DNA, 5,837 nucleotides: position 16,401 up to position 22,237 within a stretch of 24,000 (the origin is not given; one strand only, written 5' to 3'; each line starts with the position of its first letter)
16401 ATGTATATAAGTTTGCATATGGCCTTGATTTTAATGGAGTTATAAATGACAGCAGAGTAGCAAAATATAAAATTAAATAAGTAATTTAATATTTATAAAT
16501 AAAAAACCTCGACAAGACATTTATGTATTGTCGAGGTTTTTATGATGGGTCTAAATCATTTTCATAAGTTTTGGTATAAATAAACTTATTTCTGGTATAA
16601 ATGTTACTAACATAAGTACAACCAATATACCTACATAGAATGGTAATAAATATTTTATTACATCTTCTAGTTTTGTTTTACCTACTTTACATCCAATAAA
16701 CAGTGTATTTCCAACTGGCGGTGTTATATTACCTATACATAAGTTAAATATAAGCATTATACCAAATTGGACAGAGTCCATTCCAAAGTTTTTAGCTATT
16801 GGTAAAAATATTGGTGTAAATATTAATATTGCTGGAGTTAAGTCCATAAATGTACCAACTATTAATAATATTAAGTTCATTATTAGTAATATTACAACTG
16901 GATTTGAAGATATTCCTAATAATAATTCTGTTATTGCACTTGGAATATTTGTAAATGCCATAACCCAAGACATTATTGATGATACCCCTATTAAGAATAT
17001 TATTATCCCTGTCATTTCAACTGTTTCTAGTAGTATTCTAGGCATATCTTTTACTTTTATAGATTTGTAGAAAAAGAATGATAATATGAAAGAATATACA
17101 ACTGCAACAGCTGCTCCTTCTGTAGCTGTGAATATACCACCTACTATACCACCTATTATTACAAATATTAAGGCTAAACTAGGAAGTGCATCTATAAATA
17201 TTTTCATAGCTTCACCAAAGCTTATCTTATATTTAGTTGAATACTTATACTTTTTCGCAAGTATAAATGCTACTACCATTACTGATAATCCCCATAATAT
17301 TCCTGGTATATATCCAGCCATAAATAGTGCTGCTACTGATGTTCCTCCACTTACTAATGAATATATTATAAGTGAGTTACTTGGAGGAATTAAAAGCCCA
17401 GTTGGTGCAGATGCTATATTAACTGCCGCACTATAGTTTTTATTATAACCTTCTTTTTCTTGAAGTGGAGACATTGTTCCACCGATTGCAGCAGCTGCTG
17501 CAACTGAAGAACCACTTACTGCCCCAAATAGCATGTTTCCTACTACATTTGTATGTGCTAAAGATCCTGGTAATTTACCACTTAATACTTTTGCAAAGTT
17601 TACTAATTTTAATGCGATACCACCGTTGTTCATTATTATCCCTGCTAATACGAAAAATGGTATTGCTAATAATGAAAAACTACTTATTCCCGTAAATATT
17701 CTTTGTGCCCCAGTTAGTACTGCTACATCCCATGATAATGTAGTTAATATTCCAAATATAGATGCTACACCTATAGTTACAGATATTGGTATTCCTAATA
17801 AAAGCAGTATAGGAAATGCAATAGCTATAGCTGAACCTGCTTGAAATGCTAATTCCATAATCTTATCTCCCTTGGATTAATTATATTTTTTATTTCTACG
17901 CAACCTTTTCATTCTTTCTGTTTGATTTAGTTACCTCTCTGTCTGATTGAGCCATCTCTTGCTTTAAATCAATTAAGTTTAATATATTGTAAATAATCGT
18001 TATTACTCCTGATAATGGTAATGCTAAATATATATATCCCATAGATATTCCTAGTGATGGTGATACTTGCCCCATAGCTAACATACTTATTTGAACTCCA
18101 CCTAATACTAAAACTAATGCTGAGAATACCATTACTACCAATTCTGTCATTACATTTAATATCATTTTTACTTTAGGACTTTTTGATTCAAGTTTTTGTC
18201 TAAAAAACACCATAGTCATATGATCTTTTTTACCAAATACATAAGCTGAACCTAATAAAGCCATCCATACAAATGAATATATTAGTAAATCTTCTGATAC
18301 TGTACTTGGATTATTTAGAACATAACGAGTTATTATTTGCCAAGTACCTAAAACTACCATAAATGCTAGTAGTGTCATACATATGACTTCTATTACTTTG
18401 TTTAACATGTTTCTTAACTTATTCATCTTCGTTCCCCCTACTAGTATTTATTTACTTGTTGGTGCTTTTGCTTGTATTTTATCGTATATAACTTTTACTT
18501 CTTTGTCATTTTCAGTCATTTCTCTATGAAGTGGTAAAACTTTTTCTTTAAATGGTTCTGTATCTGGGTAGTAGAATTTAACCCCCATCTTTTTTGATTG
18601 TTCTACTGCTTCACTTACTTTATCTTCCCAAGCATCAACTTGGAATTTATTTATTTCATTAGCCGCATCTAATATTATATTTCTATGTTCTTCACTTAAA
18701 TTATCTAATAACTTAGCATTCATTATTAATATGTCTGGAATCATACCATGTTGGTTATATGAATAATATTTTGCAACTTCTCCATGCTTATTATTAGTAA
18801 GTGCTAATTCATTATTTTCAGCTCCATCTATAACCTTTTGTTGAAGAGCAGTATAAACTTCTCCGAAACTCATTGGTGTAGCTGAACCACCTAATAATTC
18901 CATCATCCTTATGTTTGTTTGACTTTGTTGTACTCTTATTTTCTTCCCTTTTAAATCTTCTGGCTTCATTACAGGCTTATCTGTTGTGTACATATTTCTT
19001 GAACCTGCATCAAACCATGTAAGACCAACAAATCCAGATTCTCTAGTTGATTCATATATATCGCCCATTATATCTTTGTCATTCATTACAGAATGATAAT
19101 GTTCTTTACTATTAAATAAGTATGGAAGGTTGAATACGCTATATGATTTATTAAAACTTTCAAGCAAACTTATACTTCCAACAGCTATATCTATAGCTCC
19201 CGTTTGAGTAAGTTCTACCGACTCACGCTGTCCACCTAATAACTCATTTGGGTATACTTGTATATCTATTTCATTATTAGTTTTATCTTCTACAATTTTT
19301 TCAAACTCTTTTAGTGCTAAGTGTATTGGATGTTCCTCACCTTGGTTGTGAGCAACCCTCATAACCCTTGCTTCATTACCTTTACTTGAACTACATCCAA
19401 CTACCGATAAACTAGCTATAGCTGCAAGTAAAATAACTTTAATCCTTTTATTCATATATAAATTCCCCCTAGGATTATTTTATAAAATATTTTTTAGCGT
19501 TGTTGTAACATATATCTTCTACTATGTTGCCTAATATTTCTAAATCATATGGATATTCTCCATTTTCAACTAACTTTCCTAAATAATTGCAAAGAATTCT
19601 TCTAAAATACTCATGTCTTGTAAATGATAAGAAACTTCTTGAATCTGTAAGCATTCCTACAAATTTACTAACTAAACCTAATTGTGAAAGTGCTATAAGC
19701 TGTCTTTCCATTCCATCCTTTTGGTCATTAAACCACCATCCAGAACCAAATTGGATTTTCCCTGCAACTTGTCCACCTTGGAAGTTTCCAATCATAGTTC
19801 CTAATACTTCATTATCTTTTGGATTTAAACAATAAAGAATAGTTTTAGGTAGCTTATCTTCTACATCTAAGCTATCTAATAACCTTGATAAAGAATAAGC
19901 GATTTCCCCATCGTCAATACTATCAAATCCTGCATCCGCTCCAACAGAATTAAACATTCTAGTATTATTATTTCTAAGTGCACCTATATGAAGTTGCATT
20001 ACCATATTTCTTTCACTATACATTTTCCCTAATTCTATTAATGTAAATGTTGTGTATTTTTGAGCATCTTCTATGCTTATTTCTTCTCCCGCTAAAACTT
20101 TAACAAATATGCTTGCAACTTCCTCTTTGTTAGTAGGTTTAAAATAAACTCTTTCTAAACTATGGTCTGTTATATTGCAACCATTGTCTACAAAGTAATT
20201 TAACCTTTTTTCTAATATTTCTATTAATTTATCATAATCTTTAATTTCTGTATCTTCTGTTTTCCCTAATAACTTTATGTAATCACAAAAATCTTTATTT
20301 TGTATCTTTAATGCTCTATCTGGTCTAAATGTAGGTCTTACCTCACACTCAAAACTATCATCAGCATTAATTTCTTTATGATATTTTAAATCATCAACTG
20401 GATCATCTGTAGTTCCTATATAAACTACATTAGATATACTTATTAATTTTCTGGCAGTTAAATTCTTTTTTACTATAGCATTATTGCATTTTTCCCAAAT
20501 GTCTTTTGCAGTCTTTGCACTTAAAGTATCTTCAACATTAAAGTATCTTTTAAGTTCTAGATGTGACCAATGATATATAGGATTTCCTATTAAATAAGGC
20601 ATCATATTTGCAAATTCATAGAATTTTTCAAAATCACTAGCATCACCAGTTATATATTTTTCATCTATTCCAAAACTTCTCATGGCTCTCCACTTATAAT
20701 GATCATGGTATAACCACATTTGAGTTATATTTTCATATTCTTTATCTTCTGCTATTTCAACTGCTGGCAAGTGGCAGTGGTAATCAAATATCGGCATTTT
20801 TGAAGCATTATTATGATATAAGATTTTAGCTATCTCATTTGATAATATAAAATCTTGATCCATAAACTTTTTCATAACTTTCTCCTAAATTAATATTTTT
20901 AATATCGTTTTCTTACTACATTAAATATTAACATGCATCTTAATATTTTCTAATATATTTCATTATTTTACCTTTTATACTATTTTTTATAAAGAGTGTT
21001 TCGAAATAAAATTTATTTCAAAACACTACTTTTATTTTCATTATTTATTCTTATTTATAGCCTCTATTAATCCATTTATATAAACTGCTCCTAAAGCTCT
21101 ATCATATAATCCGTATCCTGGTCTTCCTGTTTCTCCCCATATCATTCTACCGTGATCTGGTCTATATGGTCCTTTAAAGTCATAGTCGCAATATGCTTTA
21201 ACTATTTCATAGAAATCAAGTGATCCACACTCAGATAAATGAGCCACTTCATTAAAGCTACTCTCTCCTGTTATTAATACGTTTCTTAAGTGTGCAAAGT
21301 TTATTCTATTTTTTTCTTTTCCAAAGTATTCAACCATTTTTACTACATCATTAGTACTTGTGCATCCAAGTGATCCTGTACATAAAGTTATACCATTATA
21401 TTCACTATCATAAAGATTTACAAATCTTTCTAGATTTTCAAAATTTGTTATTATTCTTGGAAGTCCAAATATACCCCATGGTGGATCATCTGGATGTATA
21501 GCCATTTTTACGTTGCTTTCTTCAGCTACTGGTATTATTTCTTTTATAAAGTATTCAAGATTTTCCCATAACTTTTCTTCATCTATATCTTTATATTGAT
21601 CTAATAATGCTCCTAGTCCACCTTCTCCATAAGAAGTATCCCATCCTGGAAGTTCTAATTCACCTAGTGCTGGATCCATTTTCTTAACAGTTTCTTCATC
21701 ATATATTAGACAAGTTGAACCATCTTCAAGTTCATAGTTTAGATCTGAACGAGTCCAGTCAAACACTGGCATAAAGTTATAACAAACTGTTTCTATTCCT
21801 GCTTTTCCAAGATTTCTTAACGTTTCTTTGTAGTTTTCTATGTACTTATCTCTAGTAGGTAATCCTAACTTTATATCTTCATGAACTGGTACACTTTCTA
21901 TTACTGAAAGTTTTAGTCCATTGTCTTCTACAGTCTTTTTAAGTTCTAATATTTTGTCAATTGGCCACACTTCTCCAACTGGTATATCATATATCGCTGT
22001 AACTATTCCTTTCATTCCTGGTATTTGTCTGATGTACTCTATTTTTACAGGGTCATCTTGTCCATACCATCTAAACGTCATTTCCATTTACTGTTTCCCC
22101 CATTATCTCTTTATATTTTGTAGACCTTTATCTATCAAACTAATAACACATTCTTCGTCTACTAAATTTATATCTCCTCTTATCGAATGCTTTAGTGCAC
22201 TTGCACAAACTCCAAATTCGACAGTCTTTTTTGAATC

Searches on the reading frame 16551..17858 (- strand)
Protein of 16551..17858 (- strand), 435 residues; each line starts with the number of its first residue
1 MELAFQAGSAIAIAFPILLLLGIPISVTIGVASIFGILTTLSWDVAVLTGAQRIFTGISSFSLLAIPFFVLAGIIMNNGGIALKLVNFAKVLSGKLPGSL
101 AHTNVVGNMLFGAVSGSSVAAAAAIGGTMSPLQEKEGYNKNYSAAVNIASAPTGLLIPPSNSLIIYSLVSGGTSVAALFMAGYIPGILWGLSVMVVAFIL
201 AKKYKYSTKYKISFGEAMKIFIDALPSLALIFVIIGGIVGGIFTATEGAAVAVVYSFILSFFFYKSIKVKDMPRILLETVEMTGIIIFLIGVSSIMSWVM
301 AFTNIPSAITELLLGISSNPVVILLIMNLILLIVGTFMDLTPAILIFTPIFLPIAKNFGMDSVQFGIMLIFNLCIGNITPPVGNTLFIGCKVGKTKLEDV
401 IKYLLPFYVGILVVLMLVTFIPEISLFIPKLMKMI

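Call 33: search_protein_families(library=pfam, proteins=[window:16551-17858:-], max_evalue=0.001)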
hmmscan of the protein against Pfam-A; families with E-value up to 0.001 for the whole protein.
window:16551-17858:- (435 aa): 2 families
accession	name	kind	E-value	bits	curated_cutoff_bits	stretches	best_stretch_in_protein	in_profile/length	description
PF06808.19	DctM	-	1e-117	393.9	23.8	1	14-424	3-413/413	Tripartite ATP-independent periplasmic transporter, DctM component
PF03600.22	CitMHS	-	1.3e-05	24.9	31.9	1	285-419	40-178/336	Citrate transporter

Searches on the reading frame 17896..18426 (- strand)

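Call 69: search_protein_families(library=pfam, proteins=[window:17896-18426:-], max_evalue=0.001)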
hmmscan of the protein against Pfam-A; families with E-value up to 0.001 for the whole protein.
window:17896-18426:- (176 aa): 2 families
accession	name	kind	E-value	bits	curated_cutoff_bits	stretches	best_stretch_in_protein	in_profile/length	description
PF04290.18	DctQ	-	1.6e-26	93.2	28.3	1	23-153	1-128/132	Tripartite ATP-independent periplasmic transporters, DctQ component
PF04977.20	DivIC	-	0.00066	19.9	28.9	0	138-174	6-42/80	Septum formation initiator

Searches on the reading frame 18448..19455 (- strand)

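Call 69: search_protein_families(library=pfam, proteins=[window:18448-19455:-], max_evalue=0.001)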
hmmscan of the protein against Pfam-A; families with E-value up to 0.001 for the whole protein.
window:18448-19455:- (335 aa): 1 family
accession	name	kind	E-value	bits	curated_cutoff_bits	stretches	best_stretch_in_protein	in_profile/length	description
PF03480.18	DctP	-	4.4e-84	282.6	23.4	1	35-315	2-284/286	Bacterial extracellular solute-binding protein, family 7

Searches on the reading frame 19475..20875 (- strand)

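Call 69: search_protein_families(library=pfam, proteins=[window:19475-20875:-], max_evalue=0.001)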
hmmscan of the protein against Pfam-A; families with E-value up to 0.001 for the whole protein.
window:19475-20875:- (466 aa): 1 family
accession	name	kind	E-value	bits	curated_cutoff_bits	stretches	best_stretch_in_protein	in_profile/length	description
PF02614.20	UxaC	-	1.1e-209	697.5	25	1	1-464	1-464/464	Glucuronate isomerase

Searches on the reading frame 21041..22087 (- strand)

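Call 69: search_protein_families(library=pfam, proteins=[window:21041-22087:-], max_evalue=0.001)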
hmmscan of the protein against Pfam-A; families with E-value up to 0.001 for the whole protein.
window:21041-22087:- (348 aa): 2 families
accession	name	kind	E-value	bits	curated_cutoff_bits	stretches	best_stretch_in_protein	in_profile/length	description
PF03786.19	UxuA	-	5e-157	522.6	23.7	1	1-346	1-352/352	D-mannonate dehydratase (UxuA)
PF01261.30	AP_endonuc_2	-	4.6e-07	30.2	31.1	0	167-306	94-223/249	Xylose isomerase-like TIM barrel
